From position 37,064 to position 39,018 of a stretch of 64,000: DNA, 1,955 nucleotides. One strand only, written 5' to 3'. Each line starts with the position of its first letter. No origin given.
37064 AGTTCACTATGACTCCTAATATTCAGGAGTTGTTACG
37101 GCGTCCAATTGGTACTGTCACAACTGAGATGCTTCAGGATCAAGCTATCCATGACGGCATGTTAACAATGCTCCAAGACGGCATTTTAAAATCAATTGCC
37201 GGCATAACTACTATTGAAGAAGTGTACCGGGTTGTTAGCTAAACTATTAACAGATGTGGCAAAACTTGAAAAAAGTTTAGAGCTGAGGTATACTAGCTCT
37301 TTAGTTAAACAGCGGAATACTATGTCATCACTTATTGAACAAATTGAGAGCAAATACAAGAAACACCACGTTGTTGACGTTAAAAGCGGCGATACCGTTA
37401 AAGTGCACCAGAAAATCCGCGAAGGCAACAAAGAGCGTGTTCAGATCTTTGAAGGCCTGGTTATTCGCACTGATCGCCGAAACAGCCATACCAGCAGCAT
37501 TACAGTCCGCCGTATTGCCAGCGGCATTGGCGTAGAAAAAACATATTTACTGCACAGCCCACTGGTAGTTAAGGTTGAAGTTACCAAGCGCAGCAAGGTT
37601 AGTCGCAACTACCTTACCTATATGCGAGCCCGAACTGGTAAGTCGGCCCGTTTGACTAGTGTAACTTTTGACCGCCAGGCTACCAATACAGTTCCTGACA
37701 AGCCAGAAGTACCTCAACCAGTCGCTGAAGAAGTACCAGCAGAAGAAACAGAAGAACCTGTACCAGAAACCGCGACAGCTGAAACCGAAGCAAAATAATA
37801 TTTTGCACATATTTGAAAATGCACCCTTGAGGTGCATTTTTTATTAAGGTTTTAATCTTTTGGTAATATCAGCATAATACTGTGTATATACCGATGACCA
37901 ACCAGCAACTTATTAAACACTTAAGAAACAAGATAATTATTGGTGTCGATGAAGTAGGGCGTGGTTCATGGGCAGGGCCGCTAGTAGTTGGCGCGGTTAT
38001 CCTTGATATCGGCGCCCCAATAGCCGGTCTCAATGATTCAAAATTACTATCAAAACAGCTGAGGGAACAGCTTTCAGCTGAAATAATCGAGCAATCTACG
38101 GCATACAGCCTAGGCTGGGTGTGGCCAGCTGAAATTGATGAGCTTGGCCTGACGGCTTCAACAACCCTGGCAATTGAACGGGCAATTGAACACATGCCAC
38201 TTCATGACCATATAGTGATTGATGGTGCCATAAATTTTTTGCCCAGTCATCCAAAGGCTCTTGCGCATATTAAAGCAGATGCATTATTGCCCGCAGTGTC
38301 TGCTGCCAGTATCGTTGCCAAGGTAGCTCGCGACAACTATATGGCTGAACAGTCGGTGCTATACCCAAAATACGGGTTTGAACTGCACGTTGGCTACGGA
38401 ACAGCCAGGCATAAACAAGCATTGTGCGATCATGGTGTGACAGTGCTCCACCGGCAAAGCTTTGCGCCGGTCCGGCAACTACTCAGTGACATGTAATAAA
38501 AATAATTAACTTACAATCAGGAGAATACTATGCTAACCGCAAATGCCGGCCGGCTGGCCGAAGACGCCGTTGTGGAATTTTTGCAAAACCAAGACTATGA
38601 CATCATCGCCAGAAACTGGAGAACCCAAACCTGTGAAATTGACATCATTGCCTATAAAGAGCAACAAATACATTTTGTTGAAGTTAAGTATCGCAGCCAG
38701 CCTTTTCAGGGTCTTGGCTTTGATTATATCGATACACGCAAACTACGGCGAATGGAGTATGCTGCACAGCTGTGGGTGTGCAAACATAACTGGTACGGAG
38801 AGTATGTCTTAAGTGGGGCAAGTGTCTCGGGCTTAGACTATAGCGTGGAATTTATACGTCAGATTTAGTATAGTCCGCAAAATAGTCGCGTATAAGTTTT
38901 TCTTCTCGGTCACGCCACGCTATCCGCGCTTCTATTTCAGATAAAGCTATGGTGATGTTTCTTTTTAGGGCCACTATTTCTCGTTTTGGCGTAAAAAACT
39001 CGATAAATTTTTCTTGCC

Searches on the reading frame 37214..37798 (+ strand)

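Call 53: search_protein_families(library=pfam, proteins=[window:37214-37798:+], max_evalue=0.00001)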
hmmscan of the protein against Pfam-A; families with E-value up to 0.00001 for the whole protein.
window:37214-37798:+ (194 aa): 1 family
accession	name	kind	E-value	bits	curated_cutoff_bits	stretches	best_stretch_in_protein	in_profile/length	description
PF01245.26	Ribosomal_L19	-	1.5e-34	118.7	22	1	40-148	2-109/111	Ribosomal protein L19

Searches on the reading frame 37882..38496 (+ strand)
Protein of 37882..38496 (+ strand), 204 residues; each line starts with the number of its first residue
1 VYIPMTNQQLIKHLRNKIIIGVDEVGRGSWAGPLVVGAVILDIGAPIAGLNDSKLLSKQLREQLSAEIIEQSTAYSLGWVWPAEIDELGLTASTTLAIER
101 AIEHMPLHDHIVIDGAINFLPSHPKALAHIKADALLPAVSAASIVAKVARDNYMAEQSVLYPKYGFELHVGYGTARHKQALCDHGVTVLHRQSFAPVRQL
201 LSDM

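Call 53: search_protein_families(library=pfam, proteins=[window:37882-38496:+], max_evalue=0.00001)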
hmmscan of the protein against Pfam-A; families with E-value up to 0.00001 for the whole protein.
window:37882-38496:+ (204 aa): 1 family
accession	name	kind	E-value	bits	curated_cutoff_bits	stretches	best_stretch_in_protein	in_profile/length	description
PF01351.25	RNase_HII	-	5.5e-33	115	25.8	1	20-196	1-198/199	Ribonuclease HII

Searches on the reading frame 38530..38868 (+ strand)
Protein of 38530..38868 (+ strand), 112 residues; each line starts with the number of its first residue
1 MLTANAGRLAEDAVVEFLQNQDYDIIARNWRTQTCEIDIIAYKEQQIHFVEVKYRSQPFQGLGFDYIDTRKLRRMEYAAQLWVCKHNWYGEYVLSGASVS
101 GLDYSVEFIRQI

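Call 53: search_protein_families(library=pfam, proteins=[window:38530-38868:+], max_evalue=0.00001)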
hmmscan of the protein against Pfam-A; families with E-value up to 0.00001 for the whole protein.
window:38530-38868:+ (112 aa): 2 families
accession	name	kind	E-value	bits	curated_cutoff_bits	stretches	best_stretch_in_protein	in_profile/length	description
PF02021.23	UPF0102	-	4.4e-21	75.5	23.6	1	10-84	1-71/80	Uncharacterised protein family UPF0102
PF08378.17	NERD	-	4.6e-06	27.5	22.1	1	7-60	2-62/111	Nuclease-related domain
